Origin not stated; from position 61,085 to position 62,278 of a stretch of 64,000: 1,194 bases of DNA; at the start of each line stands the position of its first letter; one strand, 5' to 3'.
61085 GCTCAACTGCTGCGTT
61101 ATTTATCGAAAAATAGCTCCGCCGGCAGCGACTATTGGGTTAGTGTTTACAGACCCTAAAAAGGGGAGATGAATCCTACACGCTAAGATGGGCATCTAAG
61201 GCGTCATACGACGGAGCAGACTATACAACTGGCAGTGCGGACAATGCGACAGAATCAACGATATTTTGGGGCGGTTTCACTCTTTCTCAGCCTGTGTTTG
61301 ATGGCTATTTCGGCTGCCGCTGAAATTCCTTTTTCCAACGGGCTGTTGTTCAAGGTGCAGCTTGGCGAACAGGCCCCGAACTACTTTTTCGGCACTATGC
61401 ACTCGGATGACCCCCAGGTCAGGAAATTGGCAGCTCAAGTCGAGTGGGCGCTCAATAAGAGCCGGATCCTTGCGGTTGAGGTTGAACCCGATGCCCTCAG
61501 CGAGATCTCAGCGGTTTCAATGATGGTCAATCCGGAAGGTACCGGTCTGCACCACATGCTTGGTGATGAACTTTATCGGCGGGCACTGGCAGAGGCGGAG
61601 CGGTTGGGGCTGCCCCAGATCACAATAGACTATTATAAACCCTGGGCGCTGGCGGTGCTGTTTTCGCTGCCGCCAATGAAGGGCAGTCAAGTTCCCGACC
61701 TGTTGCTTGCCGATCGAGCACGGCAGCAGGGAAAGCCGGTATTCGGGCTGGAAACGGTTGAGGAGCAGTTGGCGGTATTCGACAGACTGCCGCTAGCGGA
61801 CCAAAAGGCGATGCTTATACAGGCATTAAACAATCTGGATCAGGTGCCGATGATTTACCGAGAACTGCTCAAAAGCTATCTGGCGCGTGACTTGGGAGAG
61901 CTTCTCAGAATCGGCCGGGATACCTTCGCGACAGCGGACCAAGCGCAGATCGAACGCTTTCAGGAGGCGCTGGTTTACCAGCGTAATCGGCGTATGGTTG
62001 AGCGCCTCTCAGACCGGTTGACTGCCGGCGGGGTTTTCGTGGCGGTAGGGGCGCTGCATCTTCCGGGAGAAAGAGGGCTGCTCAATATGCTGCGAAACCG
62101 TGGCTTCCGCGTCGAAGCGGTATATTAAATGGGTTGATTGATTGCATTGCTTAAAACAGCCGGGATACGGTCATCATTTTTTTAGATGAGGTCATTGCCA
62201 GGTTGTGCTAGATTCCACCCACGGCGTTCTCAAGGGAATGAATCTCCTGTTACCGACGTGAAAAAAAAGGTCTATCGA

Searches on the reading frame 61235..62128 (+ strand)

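Call 36: search_protein_families(library=pfam, proteins=[window:61235-62128:+], max_evalue=0.00001)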
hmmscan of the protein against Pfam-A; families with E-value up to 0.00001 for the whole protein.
window:61235-62128:+ (297 aa): 1 family
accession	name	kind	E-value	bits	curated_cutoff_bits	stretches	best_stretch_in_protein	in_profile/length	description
PF01963.22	TraB_PrgY_gumN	-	5e-60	204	26.8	1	38-294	2-262/263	TraB/PrgY/gumN family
